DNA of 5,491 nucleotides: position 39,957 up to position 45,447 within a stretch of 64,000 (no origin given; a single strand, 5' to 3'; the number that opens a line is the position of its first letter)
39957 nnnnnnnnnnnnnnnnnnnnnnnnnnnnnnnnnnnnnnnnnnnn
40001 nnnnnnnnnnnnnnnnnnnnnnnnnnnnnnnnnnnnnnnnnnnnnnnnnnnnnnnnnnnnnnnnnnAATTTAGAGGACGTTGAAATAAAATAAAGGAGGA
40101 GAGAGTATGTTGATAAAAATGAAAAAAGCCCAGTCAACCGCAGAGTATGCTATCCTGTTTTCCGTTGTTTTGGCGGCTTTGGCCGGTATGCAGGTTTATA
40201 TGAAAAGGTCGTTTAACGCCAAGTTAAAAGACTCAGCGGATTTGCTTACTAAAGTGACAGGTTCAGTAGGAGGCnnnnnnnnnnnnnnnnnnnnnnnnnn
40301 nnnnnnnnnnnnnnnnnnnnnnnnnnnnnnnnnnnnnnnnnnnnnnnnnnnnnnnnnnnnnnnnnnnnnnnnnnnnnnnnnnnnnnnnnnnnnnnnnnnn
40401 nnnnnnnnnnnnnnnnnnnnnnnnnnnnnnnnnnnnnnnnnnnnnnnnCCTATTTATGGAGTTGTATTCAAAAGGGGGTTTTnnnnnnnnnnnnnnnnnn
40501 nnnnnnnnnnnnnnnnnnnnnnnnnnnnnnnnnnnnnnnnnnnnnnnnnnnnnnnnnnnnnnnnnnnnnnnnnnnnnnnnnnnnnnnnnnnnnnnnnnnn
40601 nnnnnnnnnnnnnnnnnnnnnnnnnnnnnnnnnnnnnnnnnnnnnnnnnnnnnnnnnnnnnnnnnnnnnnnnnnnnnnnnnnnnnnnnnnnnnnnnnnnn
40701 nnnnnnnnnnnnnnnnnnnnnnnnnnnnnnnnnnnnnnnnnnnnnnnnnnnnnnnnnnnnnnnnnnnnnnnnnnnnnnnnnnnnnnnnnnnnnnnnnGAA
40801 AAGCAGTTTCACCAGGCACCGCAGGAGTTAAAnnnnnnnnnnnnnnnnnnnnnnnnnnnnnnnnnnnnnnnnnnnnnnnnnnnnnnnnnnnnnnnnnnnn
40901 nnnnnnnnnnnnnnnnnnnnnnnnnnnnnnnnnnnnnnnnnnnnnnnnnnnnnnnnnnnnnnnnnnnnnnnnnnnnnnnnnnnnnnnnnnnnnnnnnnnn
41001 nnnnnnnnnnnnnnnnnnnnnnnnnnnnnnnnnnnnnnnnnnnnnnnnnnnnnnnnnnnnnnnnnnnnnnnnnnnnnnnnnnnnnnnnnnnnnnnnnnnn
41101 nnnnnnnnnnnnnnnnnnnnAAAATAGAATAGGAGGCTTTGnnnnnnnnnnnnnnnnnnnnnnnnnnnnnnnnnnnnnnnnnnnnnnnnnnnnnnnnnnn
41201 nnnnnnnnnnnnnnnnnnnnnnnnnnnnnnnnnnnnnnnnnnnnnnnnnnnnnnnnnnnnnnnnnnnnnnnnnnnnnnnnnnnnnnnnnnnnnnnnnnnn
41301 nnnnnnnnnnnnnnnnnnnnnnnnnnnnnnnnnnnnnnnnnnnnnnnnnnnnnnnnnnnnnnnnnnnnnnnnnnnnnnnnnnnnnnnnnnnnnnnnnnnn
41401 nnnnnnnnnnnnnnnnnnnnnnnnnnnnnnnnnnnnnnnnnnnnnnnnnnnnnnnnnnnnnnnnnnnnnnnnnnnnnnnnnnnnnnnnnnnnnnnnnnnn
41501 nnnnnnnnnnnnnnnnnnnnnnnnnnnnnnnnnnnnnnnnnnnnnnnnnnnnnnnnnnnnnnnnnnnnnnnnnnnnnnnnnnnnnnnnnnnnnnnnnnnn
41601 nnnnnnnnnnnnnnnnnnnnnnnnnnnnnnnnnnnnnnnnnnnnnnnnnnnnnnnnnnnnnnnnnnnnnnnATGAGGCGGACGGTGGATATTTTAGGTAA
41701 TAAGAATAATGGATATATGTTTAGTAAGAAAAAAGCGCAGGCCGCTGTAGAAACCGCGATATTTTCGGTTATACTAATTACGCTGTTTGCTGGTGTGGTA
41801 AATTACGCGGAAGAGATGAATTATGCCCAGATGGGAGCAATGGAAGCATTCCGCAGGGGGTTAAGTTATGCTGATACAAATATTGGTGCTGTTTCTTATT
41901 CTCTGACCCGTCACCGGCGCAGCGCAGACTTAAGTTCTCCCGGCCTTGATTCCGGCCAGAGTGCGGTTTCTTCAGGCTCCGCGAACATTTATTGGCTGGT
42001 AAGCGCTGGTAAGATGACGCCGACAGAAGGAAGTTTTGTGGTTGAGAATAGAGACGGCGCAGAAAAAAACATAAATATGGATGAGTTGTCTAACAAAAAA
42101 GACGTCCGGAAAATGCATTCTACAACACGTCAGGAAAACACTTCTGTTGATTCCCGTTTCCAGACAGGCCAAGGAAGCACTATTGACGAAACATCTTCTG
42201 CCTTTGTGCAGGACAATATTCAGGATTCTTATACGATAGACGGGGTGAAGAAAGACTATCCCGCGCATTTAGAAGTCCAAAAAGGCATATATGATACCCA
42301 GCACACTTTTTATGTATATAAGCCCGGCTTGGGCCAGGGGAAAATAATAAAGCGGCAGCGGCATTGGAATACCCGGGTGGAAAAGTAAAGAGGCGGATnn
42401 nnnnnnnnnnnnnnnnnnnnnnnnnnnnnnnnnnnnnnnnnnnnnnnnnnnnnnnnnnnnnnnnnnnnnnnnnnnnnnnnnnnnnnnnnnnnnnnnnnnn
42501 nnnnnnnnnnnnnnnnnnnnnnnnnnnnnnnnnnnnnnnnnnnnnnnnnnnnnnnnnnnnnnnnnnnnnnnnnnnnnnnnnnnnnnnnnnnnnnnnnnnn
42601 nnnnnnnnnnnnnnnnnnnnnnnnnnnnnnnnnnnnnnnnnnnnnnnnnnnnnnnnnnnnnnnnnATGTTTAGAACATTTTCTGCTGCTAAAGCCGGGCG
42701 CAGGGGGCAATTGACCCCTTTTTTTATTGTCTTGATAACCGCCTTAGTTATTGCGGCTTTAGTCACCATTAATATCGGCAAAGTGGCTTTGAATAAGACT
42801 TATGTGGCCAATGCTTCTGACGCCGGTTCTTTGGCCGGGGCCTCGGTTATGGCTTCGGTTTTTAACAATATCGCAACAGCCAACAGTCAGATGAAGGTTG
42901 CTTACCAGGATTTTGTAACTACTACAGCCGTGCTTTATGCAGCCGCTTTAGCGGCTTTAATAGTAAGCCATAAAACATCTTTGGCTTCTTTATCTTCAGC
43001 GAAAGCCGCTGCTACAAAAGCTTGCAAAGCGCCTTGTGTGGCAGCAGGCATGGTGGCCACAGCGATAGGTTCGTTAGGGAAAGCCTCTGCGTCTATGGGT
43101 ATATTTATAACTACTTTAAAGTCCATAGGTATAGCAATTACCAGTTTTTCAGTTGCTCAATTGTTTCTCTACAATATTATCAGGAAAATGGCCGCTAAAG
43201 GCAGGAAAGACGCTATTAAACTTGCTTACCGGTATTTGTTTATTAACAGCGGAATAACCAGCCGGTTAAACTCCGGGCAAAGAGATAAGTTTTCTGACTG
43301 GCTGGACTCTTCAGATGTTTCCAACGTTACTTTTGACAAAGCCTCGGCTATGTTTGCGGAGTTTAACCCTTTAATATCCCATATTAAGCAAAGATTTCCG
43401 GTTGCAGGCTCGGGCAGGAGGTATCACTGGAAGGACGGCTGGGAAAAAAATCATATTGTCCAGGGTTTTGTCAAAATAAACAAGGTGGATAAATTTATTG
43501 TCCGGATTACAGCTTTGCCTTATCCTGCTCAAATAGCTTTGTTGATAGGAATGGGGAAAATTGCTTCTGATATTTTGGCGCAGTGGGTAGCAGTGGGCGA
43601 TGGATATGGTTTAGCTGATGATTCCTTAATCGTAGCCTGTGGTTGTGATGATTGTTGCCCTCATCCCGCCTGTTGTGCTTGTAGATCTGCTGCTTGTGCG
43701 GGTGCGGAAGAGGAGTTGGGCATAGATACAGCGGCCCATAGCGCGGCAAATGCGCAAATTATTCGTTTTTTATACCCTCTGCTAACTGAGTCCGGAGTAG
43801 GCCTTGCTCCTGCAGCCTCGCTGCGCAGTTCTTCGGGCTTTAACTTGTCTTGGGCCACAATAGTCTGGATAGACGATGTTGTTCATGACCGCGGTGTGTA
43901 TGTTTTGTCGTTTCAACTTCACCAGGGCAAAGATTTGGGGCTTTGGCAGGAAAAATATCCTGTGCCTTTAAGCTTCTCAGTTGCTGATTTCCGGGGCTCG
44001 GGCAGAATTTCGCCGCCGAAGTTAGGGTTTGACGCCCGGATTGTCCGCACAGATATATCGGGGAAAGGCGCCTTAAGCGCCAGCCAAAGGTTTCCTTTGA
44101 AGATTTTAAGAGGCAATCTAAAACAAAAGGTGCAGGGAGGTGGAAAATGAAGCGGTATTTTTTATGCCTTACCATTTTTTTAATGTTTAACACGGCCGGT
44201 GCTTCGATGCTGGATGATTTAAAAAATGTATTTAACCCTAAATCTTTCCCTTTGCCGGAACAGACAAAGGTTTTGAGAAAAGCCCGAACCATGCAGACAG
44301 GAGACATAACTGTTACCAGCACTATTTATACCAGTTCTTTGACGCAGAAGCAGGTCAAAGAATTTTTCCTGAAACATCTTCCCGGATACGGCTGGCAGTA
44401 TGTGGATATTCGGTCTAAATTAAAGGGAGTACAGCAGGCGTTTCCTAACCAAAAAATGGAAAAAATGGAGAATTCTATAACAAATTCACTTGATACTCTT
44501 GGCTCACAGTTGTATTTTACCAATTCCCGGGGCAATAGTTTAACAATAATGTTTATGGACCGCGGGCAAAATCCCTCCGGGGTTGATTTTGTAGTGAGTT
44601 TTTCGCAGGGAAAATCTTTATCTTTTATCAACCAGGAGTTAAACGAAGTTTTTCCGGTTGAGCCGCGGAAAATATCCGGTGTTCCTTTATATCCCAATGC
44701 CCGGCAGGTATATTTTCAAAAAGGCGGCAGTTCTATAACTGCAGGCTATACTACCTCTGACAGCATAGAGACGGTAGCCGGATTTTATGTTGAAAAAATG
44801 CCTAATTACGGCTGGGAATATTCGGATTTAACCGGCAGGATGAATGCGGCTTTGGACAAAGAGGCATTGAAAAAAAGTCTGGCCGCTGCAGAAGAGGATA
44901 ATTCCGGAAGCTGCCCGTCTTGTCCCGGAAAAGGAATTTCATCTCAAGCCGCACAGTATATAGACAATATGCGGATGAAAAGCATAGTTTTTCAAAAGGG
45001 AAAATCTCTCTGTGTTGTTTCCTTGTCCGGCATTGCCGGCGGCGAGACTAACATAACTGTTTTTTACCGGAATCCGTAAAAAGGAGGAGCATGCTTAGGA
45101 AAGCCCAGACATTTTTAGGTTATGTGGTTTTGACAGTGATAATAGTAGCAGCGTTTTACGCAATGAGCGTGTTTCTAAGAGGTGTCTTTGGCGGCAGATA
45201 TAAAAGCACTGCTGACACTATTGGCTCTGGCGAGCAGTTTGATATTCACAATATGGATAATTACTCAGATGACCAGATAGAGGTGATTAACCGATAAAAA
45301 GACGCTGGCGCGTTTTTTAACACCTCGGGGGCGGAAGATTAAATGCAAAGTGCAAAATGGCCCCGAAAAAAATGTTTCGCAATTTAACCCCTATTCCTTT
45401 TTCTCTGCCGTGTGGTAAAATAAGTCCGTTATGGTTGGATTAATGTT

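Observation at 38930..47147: Tad/Flp-like pilus locus with an unusually large tandem array of Flp-type pilin paralogs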

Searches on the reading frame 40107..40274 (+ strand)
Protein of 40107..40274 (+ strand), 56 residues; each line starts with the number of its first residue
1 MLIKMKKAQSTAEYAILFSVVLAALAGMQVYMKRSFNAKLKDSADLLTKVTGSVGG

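Call 15: find_homologous_proteins(query=A2, max_evalue=0.001)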
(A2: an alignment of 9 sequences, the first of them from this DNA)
Query A2 (9 sequences) (56 aa, profile of the alignment): 71 proteins with E <= 0.001 among 439 candidates.
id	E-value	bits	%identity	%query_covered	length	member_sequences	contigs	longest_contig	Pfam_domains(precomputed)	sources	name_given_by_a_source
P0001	6.2e-17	79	30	77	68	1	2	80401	-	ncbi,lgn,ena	-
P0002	4.4e-16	76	-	-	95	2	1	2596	-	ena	-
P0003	7.2e-16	75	73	20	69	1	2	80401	-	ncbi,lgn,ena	-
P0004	1.8e-14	71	29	70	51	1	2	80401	-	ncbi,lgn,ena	-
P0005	2.0e-13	68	54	66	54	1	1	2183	-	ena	-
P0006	2.1e-13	68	53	80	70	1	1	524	-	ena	-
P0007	4.3e-13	67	52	79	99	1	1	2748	-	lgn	-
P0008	5.3e-13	66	42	80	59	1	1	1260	-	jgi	-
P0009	1.2e-12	65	52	75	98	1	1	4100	-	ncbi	-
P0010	1.5e-12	65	58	71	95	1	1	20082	-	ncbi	-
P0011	2.0e-12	64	50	79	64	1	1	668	-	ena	-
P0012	2.8e-12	64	54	66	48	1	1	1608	-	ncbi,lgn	-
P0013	3.8e-12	64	57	66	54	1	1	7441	-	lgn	-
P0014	1.3e-11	62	53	80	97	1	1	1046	-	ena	-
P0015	1.6e-11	62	55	68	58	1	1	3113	-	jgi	-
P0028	5.3e-10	57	49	66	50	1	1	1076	PF04021.18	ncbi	-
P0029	5.5e-10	57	53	80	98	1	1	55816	-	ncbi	-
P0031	9.7e-10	56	49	66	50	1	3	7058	PF04021.18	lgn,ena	-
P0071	8.1e-4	37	56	32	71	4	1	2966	PF04021.18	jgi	jgi:hypothetical protein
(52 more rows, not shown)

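Call 17: find_encoding_contigs(protein=P0001, flank=10000, max_places=4)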
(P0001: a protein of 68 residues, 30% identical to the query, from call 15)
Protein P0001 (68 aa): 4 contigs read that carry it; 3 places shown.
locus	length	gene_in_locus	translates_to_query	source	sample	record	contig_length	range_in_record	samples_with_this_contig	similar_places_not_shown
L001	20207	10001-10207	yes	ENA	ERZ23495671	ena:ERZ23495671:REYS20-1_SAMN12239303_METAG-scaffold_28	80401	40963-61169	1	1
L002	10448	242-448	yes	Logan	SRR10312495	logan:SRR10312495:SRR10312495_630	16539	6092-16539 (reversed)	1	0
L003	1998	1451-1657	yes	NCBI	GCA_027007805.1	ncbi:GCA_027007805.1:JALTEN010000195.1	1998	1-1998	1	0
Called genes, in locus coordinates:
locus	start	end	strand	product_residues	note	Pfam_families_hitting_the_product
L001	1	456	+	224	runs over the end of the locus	PF00590:TP_methylase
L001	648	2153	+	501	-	PF00209:SNF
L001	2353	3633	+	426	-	-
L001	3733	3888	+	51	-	-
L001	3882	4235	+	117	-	-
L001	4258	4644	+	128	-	-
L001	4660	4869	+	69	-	-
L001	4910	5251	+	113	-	-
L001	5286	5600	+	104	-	-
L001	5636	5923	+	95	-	-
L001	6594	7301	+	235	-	-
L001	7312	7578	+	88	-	-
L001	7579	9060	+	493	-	PF13400:Tad (weak)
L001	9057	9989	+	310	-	PF27226:AF_1845 (weak)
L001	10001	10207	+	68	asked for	-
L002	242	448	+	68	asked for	-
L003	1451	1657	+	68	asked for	-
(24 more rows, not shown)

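Call 87: find_encoding_contigs(protein=P0029, flank=10000, max_places=2)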
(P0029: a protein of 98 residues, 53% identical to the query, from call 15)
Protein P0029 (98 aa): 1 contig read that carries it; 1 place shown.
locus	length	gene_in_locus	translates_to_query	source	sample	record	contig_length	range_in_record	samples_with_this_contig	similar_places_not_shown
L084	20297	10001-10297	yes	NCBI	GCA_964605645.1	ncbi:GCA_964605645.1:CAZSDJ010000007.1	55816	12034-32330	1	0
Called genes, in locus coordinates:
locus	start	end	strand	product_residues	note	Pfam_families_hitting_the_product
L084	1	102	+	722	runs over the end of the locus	PF00142:Fer4_NifH (faint), PF01656:CbiA, PF10609:ParA, PF13614:AAA_31, PF00437:T2SSE, PF27713:UCP018868 (weak)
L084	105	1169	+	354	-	PF00437:T2SSE, PF27713:UCP018868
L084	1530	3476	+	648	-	PF07719:TPR_2 (faint), PF12895:ANAPC3 (weak), PF14559:TPR_19 (faint)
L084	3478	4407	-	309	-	-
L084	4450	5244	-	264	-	PF08843:AbiEii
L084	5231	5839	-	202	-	-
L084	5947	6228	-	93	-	PF05016:ParE_toxin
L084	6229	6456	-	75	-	-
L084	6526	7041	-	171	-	PF01797:Y1_Tnp (faint)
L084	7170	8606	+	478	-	-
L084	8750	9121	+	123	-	-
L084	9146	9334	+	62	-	-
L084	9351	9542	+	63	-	-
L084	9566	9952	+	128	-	-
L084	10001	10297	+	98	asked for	-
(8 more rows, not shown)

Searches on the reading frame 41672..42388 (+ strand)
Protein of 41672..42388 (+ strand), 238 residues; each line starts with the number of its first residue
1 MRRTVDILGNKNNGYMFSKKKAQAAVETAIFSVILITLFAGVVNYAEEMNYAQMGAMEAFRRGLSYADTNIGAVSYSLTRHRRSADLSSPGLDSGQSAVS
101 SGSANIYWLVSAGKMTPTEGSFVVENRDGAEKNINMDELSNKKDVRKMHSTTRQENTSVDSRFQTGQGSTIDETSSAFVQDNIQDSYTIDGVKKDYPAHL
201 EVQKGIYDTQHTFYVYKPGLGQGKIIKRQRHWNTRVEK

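Call 4: search_protein_families(library=pfam, max_evalue=1, proteins=[window:41672-42388:+])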
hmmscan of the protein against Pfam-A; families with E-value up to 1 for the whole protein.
window:41672-42388:+ (238 aa): 1 family
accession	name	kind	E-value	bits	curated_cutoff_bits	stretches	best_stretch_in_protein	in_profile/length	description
PF07811.17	TadE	-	0.16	12.6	22.9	1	23-45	2-24/43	TadE-like protein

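Call 6: search_protein_families(library=ncbifam, max_evalue=1, proteins=[window:41672-42388:+])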
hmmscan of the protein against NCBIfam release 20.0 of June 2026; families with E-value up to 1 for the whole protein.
window:41672-42388:+ (238 aa): 0 families

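Call 63: search_protein_families(library=pfam, alignment_id=A8, max_evalue=0.01)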
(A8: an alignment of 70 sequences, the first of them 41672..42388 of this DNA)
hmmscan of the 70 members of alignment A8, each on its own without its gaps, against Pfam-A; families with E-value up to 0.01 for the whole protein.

A. member 1, window:41672-42388:+ (238 aa): 0 families

B. families by the number of members that match (of 70 scanned): 5 families
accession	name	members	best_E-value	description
PF07811.17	TadE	15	2.5e-05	TadE-like protein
PF17537.7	DUF5455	2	0.001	Family of unknown function (DUF5455)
PF07237.17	DUF1428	1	7.1e-05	Protein of unknown function (DUF1428)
PF07963.17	N_methyl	1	0.0076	Prokaryotic N-terminal methylation motif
PF23274.1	DUF7077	1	0.009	Domain of unknown function (DUF7077)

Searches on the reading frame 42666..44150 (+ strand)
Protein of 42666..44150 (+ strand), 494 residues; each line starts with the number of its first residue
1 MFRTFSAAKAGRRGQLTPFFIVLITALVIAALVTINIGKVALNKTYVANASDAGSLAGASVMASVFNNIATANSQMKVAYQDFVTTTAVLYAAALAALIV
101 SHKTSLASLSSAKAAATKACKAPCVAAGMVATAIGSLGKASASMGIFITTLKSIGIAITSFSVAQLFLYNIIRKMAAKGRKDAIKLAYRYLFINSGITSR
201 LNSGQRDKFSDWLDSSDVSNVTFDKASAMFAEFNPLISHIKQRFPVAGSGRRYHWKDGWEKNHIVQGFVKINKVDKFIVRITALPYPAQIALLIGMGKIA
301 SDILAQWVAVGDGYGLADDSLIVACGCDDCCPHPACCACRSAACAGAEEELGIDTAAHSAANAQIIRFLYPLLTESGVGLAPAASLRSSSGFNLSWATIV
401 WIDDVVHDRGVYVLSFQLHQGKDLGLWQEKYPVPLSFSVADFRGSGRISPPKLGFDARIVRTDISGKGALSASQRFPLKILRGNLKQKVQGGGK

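Call 5: search_protein_families(library=pfam, max_evalue=0.1, proteins=[window:42666-44150:+])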
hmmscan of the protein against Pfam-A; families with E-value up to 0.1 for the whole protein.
window:42666-44150:+ (494 aa): 1 family
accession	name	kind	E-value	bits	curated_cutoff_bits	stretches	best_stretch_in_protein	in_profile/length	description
PF13400.11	Tad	-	8.9e-07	29.6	22.3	1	14-60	1-46/47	Putative Flp pilus-assembly TadE/G-like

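Call 11: find_encoding_contigs(protein=window:42666-44150:+, flank=10000, max_places=6)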
Protein window:42666-44150:+ (494 aa): no gene with exactly this product is on record in the collection.

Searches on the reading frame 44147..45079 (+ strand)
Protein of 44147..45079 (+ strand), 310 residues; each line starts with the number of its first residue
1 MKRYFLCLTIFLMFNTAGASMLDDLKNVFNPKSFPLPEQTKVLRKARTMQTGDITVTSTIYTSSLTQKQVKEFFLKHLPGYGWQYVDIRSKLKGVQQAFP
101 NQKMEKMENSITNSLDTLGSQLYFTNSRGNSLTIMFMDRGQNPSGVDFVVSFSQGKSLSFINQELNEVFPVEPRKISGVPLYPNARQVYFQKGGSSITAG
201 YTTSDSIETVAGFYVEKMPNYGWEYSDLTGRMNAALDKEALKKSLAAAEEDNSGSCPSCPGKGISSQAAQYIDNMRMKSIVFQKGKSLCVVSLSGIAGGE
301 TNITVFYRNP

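Call 5: search_protein_families(library=pfam, max_evalue=0.1, proteins=[window:44147-45079:+])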
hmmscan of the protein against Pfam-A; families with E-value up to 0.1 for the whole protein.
window:44147-45079:+ (310 aa): 1 family
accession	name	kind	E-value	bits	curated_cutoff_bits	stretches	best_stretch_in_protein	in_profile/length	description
PF07265.16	TAP35_44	-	0.0067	16.9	25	0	206-263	59-112/119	Tapetum specific protein TAP35/TAP44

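Call 78: search_solved_structures(query=window:44147-45079:+, max_evalue=1)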
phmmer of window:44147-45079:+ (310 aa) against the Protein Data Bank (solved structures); distinct sequences matched with E-value up to 1: 2.
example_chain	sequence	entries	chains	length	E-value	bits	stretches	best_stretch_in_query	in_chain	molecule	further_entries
2cly_B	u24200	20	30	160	0.94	12.4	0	13-106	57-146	ATP SYNTHASE D CHAIN, MITOCHONDRIAL | ATP synthase subunit d, mitochondrial | ATP synthase peripheral stalk subunit d, mitochondrial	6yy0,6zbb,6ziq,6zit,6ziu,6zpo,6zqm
9vpb_Ad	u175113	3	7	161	0.95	12.3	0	13-106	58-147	ATP synthase peripheral stalk subunit d, mitochondrial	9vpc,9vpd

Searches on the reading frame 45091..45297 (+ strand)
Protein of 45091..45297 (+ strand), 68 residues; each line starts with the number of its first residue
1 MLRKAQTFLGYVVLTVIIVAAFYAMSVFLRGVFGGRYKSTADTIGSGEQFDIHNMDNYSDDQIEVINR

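Call 4: search_protein_families(library=pfam, max_evalue=1, proteins=[window:45091-45297:+])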
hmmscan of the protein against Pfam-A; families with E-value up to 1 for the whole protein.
window:45091-45297:+ (68 aa): 0 families

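Call 6: search_protein_families(library=ncbifam, max_evalue=1, proteins=[window:45091-45297:+])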
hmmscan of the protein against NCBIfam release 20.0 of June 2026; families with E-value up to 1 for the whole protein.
window:45091-45297:+ (68 aa): 1 family
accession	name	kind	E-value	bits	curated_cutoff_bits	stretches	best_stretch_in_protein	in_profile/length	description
TIGR02808.1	short_TIGR02808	hypoth_equivalog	0.22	11.5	40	1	7-28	10-31/42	TIGR02808 family protein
